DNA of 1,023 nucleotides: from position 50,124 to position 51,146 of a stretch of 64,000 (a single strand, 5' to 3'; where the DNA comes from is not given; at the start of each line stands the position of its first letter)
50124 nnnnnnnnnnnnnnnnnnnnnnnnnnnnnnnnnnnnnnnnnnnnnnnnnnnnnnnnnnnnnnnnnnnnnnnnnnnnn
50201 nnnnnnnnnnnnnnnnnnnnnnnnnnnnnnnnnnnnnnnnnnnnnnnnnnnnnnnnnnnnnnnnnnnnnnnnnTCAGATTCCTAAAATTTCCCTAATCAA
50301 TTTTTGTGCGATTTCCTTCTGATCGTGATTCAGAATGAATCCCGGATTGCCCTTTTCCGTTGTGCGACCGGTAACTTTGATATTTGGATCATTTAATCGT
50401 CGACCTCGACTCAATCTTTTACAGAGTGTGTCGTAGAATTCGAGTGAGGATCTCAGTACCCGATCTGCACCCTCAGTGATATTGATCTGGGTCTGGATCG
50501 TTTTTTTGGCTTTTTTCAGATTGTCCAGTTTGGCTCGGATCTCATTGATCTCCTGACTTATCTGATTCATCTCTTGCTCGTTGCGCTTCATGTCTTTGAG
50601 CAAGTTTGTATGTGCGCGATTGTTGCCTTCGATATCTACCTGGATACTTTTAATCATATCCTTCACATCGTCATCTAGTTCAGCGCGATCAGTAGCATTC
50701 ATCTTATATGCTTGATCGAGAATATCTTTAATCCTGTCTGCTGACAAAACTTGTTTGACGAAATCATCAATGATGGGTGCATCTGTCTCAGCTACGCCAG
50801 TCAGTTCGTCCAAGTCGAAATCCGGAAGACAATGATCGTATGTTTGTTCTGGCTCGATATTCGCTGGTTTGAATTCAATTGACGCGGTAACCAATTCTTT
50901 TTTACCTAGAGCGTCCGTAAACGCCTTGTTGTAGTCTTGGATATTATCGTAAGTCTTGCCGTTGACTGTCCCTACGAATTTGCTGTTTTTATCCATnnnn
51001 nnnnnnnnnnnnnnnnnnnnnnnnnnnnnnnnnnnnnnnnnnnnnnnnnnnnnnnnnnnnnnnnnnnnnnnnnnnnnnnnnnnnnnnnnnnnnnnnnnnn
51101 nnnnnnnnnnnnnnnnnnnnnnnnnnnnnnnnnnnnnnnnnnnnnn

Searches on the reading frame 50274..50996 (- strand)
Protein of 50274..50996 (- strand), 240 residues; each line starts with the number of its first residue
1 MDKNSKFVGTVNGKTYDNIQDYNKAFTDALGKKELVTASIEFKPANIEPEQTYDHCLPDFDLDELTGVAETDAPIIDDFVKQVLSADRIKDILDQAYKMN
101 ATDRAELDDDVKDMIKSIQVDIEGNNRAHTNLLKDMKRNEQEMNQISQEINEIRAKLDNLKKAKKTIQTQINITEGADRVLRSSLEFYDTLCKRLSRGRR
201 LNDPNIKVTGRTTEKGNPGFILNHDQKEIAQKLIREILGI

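Call 19: search_protein_families(library=pfam, proteins=[window:50274-50996:-], max_evalue=0.001)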
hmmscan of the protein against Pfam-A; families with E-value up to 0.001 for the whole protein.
window:50274-50996:- (240 aa): 1 family
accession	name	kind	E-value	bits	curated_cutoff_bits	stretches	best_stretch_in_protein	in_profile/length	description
PF07544.18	Med9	-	0.00036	21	26.9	1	130-167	7-45/80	RNA polymerase II transcription mediator complex subunit 9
